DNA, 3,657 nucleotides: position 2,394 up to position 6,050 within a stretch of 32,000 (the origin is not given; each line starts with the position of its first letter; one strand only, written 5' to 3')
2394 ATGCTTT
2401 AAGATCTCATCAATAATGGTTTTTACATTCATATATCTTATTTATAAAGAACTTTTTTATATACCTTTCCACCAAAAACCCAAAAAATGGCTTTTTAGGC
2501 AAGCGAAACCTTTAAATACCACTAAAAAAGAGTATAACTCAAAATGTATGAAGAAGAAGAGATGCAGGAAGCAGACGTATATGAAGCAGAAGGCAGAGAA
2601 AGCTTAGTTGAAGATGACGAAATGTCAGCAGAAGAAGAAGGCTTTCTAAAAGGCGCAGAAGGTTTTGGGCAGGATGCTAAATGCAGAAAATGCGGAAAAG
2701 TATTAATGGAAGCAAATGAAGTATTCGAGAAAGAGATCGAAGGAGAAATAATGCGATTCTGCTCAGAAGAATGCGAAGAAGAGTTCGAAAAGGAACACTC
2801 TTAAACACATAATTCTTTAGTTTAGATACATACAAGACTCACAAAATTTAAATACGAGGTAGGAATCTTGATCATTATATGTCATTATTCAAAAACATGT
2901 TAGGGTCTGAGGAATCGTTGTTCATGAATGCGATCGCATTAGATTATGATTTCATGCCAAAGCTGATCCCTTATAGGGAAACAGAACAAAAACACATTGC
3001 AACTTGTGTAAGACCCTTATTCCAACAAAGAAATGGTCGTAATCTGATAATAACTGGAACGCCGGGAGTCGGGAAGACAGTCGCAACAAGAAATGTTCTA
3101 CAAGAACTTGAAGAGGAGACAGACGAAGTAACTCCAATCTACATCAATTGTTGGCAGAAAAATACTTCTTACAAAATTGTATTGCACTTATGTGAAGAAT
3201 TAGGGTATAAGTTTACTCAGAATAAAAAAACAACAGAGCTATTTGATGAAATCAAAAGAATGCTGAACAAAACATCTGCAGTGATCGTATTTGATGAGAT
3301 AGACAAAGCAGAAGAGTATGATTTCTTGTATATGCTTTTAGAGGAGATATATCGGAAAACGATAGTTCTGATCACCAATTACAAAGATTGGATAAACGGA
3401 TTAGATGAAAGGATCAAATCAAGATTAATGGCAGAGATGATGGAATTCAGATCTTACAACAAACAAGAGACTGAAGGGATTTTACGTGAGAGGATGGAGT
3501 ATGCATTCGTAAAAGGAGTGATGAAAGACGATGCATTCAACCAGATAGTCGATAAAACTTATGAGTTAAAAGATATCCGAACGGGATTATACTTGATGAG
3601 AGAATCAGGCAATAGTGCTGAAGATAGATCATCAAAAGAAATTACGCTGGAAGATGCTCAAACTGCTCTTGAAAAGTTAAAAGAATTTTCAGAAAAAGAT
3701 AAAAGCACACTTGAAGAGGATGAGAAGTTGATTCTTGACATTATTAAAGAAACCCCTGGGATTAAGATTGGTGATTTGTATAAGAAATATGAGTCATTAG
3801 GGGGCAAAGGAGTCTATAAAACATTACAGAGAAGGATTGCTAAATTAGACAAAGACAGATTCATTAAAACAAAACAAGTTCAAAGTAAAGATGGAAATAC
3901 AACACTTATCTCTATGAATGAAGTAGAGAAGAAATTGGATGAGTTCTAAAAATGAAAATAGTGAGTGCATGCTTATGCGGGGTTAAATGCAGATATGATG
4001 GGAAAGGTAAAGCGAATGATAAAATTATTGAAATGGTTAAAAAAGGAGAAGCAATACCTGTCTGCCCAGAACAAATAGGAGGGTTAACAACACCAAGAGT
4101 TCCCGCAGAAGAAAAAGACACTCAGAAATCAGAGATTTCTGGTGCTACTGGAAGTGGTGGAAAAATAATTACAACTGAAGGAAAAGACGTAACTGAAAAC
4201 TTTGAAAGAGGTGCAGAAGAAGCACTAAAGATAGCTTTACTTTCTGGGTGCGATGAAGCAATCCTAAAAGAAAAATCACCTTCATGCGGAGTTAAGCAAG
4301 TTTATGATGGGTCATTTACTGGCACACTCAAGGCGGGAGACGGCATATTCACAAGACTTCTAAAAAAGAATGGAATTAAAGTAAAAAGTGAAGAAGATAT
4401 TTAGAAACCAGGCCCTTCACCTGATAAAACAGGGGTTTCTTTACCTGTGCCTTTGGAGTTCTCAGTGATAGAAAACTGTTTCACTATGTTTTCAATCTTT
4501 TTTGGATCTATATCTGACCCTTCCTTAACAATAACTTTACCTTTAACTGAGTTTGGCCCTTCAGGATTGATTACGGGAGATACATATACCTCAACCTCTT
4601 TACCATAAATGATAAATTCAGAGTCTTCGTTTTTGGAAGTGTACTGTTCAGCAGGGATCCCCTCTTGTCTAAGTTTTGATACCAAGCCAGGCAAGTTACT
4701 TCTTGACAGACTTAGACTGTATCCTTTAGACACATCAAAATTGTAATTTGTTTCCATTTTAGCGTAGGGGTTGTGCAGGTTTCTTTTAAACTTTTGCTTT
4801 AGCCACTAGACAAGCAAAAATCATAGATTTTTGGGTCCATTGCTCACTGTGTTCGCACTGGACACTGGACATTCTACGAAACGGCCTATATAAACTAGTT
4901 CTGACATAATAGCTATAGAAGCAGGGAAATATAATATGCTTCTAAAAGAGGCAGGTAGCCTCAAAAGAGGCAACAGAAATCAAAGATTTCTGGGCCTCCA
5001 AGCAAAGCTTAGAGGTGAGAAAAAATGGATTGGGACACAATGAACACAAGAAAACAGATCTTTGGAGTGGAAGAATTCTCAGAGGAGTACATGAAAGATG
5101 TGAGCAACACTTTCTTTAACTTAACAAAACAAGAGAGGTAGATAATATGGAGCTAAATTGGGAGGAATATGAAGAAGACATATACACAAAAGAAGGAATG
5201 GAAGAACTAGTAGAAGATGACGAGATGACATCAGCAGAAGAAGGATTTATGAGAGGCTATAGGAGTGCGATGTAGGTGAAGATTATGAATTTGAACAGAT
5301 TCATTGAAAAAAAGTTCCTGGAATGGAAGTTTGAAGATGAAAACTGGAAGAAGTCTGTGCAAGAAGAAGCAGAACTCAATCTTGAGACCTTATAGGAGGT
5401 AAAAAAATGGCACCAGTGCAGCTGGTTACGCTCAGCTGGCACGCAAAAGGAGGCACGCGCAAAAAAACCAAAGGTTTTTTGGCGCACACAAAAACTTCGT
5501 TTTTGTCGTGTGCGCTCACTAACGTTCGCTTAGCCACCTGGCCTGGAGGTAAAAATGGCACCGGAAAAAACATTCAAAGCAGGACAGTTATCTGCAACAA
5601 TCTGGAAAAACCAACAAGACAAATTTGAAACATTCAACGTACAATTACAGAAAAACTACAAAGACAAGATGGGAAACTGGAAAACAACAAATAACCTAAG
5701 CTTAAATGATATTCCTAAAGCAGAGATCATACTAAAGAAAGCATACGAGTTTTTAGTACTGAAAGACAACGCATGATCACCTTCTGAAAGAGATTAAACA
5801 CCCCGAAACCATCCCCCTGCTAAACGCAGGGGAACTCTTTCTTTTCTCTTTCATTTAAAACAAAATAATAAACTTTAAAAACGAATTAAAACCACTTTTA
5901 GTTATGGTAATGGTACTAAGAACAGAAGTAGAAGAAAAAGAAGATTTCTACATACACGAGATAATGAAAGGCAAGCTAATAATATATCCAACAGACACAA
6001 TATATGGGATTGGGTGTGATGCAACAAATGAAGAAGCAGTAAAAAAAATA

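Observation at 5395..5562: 148-bp GC-rich hairpin cassette inserted exactly at a start codon and flanked by 18-20 bp direct repeats of SD+ATG+GCACC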

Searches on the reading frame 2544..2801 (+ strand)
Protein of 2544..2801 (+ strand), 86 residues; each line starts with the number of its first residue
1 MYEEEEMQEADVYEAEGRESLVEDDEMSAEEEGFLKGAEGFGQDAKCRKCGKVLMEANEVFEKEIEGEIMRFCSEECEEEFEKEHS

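Call 13: search_protein_families(library=pfam, proteins=[window:2544-2801:+], max_evalue=1)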
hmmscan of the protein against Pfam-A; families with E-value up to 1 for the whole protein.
window:2544-2801:+ (86 aa): 6 families
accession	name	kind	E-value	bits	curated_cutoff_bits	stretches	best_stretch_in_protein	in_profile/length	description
PF24273.1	TRASH_HVO_1752_C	-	0.006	17.1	27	1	46-84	3-39/47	HVO_1752, C-terminal TRASH domain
PF06467.20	zf-FCS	-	0.0061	16.8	22.4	1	45-77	5-35/39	MYM-type Zinc finger with FCS sequence motif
PF04945.19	YHS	-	0.02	15.3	30.3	1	50-84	6-39/47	YHS domain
PF24461.1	DUF7576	-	0.051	13.9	27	1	45-82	18-59/60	Family of unknown function (DUF7576)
PF04570.20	zf-FLZ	-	0.13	12.2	23.4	1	46-80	15-46/54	zinc-finger of the FCS-type, C2-C2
PF09889.16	DUF2116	-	0.51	10.8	26.8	0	71-84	18-31/59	Probable treble clef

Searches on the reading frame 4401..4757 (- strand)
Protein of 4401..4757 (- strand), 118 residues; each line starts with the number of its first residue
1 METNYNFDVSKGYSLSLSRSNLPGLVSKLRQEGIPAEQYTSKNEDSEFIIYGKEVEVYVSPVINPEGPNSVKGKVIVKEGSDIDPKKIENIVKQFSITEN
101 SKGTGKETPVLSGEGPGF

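Call 13: search_protein_families(library=pfam, proteins=[window:4404-4757:-], max_evalue=1)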
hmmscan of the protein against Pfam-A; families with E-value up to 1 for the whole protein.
window:4404-4757:- (118 aa): 0 families

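Call 39: find_encoding_contigs(protein=window:4401-4757:-, flank=3000, max_places=10)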
Protein window:4401-4757:- (118 aa): no gene with exactly this product is on record in the collection.

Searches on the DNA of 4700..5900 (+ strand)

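Call 24: search_rna_families(source=window, start=4700, end=5900, threshold=evalue, max_evalue=10, show_alignments=3)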
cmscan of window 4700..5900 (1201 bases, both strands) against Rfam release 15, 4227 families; matches with E-value up to 10: 7.
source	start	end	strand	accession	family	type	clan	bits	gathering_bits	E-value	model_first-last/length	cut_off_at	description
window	5334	5412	+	RF02699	Avashort_thermometer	Cis-reg; thermoregulator;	-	19.5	88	0.71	1-59/59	no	Avashort 5' UTR thermometer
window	4851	4954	-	RF02976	Flavobacterium-1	Gene; sRNA;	-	18.8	58.9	0.98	1-121/121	no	Flavobacterium-1 RNA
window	5768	5876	-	RF01481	rli53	Cis-reg;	-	18.2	70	0.88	30-117/173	no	Listeria sRNA rli53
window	5143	5199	-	RF04333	Plastid-ycf3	Intron;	-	15.8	55.2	0.97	1-47/47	no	Plastid-ycf3 group II-D1 intron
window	5580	5635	-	RF00066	U7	Gene; snRNA;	-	15.1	34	2.6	1-62/62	no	U7 small nuclear RNA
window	4915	5000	+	RF02683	NiCo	Cis-reg; riboswitch;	CL00122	13.9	37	9.4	1-96/96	no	NiCo (Nickel/Cobalt) riboswitch aptamer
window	5260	5384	+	RF02687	RAGATH-8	Gene; sRNA;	-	9.7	86.7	8.3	1-276/276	no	RAGATH-8 RNA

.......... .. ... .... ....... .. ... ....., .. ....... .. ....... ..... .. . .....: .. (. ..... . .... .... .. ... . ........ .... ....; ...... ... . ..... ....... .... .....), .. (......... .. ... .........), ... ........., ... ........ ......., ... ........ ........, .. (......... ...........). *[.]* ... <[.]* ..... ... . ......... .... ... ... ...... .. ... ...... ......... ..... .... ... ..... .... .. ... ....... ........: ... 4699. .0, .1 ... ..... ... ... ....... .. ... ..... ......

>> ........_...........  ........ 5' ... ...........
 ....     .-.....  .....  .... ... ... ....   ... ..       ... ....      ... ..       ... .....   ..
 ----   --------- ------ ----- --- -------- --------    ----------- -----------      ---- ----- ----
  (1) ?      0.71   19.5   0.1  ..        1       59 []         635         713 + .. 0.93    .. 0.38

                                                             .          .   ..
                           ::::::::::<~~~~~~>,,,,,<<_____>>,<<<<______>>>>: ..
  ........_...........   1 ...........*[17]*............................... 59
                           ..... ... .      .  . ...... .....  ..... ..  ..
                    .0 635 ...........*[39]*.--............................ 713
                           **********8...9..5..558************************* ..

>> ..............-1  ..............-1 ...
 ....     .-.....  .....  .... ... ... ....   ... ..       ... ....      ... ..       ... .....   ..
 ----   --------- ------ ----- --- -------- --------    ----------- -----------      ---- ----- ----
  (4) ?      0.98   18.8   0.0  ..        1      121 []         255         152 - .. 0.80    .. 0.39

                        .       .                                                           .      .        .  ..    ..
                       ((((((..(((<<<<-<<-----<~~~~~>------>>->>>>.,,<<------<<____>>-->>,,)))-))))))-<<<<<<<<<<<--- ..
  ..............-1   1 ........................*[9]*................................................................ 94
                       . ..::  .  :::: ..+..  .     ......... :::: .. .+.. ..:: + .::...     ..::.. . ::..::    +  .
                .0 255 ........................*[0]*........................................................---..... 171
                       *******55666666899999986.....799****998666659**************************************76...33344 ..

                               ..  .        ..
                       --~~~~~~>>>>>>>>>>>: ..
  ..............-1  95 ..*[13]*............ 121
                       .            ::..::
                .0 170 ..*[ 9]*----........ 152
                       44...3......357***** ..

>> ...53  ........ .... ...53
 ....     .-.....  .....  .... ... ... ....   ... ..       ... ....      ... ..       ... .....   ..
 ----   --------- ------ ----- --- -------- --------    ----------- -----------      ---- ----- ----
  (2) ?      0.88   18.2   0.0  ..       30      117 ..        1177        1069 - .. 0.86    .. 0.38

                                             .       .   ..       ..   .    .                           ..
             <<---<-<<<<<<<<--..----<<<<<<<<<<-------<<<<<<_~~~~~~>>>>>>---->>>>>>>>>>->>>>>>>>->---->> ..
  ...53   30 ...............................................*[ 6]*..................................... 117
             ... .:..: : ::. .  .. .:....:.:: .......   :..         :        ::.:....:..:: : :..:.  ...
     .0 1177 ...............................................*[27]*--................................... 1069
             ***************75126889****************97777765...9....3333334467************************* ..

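Call 76: build_rna_model(alignment_id=A3, structure=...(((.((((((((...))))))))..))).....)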
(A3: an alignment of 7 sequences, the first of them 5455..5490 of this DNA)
Model R1 built from alignment A3 (7 sequences, 36 columns); structure: as given.
model positions 35; base pairs 11; branch points 0; effective number of sequences 7; information 1.102 bits per position. Calibrated on 0.2 Mb of random sequence (short: E-values are rough).
structure used (alignment columns):
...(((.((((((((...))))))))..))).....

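Call 77: build_rna_model(alignment_id=A3, structure=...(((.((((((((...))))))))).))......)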
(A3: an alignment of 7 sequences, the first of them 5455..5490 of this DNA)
Model R2 built from alignment A3 (7 sequences, 36 columns); structure: as given.
model positions 35; base pairs 11; branch points 0; effective number of sequences 7; information 1.143 bits per position. Calibrated on 0.2 Mb of random sequence (short: E-values are rough).
structure used (alignment columns):
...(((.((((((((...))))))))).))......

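Call 79: search_with_rna_model(model_id=R2, sources=[window, L001, L004, L005, L006, L007, L008, L009, L010, L011, L012, L013, L014, L015, L016, L017, L018, L019, L020, L021, L022, L023, L024, L025, L026, L027, L028, L029, L030, L031, L032, L033, L034, L035, L036, L037, L038, L039, L040, L041, L042, L043, L044, L045, L046, L047, L048, L049, L050, L051, L052, L053, L054, L055, L056, L057, L058, L059, L060, L061, L062, L063, L064, L065, L066, L067, L068, L069, L070, L071, L072, L073, L074, L075, L076, L077, L078, L079, L080, L081, L082, L083, L088, L094, L101], max_evalue=5)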
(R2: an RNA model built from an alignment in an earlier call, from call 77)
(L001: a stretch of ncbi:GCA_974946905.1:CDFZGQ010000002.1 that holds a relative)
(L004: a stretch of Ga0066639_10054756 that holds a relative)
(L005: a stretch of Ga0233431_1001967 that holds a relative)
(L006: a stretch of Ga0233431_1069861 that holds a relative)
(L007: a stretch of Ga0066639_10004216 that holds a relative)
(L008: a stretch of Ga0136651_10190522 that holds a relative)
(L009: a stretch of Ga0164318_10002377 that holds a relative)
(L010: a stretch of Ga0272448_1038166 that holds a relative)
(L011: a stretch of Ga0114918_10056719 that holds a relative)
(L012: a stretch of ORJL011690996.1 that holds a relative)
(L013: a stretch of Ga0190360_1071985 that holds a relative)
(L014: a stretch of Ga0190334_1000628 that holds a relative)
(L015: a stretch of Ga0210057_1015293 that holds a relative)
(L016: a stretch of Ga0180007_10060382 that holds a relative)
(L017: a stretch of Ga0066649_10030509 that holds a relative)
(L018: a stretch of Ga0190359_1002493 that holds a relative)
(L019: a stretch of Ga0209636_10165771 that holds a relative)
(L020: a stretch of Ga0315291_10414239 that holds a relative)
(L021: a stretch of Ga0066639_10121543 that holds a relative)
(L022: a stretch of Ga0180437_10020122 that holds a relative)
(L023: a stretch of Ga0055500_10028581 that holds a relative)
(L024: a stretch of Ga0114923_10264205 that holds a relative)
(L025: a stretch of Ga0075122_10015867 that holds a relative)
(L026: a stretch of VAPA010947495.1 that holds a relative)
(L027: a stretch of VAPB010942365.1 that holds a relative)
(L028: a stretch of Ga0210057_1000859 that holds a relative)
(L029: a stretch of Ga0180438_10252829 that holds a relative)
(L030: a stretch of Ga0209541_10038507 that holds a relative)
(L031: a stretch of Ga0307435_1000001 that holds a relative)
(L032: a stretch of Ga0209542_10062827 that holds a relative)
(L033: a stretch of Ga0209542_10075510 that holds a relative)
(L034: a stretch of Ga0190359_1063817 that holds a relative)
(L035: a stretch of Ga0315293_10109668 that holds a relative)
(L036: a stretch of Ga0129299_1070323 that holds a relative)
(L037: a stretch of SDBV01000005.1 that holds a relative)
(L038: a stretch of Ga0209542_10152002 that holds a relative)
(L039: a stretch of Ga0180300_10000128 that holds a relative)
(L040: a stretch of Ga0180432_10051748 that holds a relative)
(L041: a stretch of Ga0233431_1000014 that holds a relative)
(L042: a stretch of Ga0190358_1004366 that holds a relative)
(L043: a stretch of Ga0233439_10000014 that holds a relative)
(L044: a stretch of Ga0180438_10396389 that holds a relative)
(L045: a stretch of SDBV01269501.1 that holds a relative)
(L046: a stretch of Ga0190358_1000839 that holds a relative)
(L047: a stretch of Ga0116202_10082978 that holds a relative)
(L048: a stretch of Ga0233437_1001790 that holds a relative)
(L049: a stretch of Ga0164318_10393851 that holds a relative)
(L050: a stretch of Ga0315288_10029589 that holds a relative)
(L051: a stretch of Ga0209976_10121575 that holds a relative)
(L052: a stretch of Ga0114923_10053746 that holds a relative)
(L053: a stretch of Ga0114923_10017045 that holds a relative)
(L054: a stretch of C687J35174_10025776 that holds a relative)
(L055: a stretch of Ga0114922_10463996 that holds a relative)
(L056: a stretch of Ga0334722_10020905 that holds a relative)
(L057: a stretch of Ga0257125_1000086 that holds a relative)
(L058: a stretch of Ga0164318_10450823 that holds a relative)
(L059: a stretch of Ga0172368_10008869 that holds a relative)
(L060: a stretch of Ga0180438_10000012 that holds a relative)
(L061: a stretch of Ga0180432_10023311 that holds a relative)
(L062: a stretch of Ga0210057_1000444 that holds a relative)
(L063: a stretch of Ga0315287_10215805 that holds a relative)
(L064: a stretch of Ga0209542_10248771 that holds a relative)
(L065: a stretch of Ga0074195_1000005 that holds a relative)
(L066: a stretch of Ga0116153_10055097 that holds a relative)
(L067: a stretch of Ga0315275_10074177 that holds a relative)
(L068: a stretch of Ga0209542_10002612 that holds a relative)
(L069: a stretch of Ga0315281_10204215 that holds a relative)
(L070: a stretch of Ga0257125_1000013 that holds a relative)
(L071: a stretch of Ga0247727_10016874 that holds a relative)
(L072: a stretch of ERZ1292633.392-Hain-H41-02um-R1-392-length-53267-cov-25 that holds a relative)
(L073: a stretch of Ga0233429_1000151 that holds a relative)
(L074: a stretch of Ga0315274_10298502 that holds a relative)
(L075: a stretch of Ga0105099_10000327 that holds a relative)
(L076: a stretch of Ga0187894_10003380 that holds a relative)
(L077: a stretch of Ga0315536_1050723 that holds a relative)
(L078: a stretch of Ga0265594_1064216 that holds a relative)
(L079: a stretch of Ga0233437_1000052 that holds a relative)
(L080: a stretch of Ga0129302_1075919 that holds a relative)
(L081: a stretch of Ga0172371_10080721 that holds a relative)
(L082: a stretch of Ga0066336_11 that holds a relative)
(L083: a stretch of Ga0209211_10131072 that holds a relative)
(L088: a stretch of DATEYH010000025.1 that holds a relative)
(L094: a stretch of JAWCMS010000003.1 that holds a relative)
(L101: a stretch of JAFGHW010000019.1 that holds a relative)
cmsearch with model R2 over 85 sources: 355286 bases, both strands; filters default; matches with E-value up to 5: 55.
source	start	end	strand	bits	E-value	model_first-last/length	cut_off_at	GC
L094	3505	3539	+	55.5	3.9e-12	1-35/35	no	0.4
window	27458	27492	+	54.3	8.8e-12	1-35/35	no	0.43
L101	527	561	+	51.1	6.5e-11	1-35/35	no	0.4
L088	3759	3793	+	50.5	9.8e-11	1-35/35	no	0.37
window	5455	5490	+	45.4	2.5e-09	1-35/35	no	0.44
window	28436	28470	-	43.8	6.7e-09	1-35/35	no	0.43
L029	546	580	+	42.7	1.4e-08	1-35/35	no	0.37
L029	569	606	-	33.7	4.2e-06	1-35/35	no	0.32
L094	3528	3562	-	31.3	2e-05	1-35/35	no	0.31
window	5479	5513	-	29.4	6.5e-05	1-35/35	no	0.46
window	28411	28447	+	24.5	0.0015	1-35/35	no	0.46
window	4116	4150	+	22.7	0.0047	1-35/35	no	0.43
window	4967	5001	+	21.2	0.012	1-35/35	no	0.46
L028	405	424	+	20.1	0.024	7-26/35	no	0.35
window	27465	27483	-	19.7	0.031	8-26/35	no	0.32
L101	534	552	-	19.7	0.031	8-26/35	no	0.32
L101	568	584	-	18.9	0.05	9-25/35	no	0.12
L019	626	660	+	18.3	0.076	1-35/35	no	0.34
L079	5002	5034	-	17.6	0.11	1-35/35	no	0.15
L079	4367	4397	-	17.4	0.13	1-35/35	no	0.23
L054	3758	3792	+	17.1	0.16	1-35/35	no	0.29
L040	1843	1872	-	17.1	0.16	1-35/35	no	0.3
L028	406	424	-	17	0.17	8-26/35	no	0.37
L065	4703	4748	-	16.1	0.3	1-35/35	no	0.24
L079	5011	5030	+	16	0.32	7-26/35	no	0.15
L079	4373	4389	+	15.8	0.36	9-25/35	no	0.18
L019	633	652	-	15.5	0.43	7-26/35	no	0.3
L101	568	584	+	15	0.61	9-25/35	no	0.12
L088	3780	3814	-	14.9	0.65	1-35/35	no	0.37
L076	191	222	+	14.7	0.73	1-35/35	no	0.41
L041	5376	5416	-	14.6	0.76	1-35/35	no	0.29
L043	5376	5416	-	14.6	0.76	1-35/35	no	0.29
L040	1843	1877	+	14.6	0.78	1-35/35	no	0.29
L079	5837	5871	+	14.3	0.93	1-35/35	no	0.29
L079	4420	4455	+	14.3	0.95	1-35/35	no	0.42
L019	601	629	-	13.6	1.5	1-35/35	no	0.31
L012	3637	3672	+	13.5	1.6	1-35/35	no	0.39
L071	863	893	+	13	2.1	1-35/35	no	0.55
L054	2378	2406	+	12.9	2.2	1-35/35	no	0.48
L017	523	555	+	12.9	2.3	1-35/35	no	0.21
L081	1088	1137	-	12.7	2.5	1-35/35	no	0.38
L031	5369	5381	+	12.5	2.9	11-23/35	no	0.15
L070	1986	1998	+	12.5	2.9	11-23/35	no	0.15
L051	992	1011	+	12.4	3.1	7-26/35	no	0.35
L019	605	624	+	12.4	3.1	7-26/35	no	0.35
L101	1914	1939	+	12.1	3.7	7-26/35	no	0.23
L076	5651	5688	+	12.1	3.9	1-35/35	no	0.53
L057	4905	4947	+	12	4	1-35/35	no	0.3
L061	2632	2661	+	12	4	1-35/35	no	0.27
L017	530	553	-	11.9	4.3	7-26/35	no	0.21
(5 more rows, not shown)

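Call 81: search_dna_similar(query=window:5395-5562:+, collection=plasmids, mode=distant, max_evalue=1, max_rows=10)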
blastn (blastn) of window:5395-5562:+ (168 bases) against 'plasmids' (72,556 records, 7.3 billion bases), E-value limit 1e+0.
No match.

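Call 82: search_dna_similar(query=window:5395-5562:+, collection=phages, mode=distant, max_evalue=1, max_rows=10)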
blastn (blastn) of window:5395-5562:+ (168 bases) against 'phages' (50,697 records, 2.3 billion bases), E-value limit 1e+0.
No match.

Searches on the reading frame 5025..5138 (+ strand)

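Call 13: search_protein_families(library=pfam, proteins=[window:5025-5138:+], max_evalue=1)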
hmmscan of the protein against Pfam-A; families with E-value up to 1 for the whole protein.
window:5025-5138:+ (38 aa): 1 family
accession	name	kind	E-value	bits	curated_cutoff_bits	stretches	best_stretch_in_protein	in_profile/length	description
PF24994.1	GIL1_IRKI_C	-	0.096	13.2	27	1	16-32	8-24/53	GIL1/IRKI C-terminal domain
